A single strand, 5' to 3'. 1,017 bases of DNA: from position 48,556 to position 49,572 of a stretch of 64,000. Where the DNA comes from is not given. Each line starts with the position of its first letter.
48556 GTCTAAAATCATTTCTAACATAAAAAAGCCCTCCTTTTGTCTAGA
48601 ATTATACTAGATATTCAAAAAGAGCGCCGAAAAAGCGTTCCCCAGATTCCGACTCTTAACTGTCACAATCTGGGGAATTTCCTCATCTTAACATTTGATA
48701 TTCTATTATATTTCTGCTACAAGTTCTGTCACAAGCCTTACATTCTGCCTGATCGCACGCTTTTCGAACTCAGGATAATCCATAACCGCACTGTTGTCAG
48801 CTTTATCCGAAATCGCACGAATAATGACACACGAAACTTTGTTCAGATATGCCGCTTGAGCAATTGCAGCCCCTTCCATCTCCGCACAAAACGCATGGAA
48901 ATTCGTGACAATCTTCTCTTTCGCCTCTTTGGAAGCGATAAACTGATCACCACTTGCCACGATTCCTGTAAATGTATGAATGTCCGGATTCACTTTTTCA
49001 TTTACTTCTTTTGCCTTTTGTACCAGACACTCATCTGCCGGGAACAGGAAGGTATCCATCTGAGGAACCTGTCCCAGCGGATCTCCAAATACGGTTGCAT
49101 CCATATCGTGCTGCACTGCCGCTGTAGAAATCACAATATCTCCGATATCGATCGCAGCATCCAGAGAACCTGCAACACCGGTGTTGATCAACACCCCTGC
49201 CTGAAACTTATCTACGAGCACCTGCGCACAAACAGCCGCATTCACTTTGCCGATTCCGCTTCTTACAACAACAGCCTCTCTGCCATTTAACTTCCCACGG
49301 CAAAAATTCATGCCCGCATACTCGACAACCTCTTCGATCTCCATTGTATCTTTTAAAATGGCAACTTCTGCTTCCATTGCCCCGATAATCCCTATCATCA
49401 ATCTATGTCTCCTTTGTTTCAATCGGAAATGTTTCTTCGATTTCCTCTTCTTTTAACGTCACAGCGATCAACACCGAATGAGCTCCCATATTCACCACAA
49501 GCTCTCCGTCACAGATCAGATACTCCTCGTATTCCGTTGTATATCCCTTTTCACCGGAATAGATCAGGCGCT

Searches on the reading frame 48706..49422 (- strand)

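Call 55: search_protein_families(library=ncbifam, proteins=[window:48706-49422:-], max_evalue=0.00001)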
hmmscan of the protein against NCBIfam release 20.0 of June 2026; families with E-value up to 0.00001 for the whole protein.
window:48706-49422:- (238 aa): 18 families
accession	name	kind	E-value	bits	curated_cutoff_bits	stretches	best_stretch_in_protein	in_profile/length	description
NF004079.0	PRK05584.1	equivalog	2.3e-74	249.8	169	1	9-237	2-229/232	5'-methylthioadenosine/adenosylhomocysteine nucleosidase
TIGR01704.1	MTA_SAH-Nsdase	equivalog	1.6e-51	175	73.8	1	10-237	2-228/229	5'-methylthioadenosine/S-adenosylhomocysteine nucleosidase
NF011286.0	PRK14697.1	equivalog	1.6e-50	171.8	260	1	10-237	4-226/233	bifunctional 5'-methylthioadenosine/S-adenosylhomocysteine nucleosidase/phosphatase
NF005213.0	PRK06698.1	equivalog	4.7e-47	160.8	768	1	10-236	4-225/459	bifunctional 5'-methylthioadenosine/S-adenosylhomocysteine nucleosidase/phosphatase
NF005221.0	PRK06714.1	equivalog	1.2e-31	110.1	218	1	10-229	4-219/236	S-adenosylhomocysteine nucleosidase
TIGR03664.1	fut_nucase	equivalog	1.2e-21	77.4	124.7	1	13-208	4-203/228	futalosine hydrolase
NF005522.0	PRK07164.1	equivalog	2.2e-18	66.5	161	1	44-212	41-191/218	5'-methylthioadenosine/S-adenosylhomocysteine nucleosidase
NF004168.0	PRK05634.1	equivalog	1.7e-16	60.6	129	1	52-232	25-182/185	nucleosidase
TIGR03468.1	HpnG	hypoth_equivalog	2.9e-16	59.7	187.1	1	36-211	8-161/212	hopanoid-associated phosphorylase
NF004489.0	PRK05819.1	subfamily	4.8e-16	58.7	230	1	30-211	38-210/236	DeoD-type purine-nucleoside phosphorylase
TIGR00107.1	deoD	equivalog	2.4e-13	50.2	232.25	1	29-207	33-202/232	purine-nucleoside phosphorylase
NF009914.0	PRK13374.1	subfamily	3.5e-11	43.1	338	1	23-212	34-211/235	DeoD-type purine-nucleoside phosphorylase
NF033570.1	FIB_Spiroplas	equivalog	8.2e-11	41.2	200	1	9-208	1-196/512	cytoskeletal motor fibril protein Fib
TIGR01718.1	Uridine-psphlse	equivalog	2e-09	37.1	280.3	1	40-170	45-164/245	uridine phosphorylase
NF006087.0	PRK08236.1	equivalog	4.7e-09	36.3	213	1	40-207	20-189/219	futalosine hydrolase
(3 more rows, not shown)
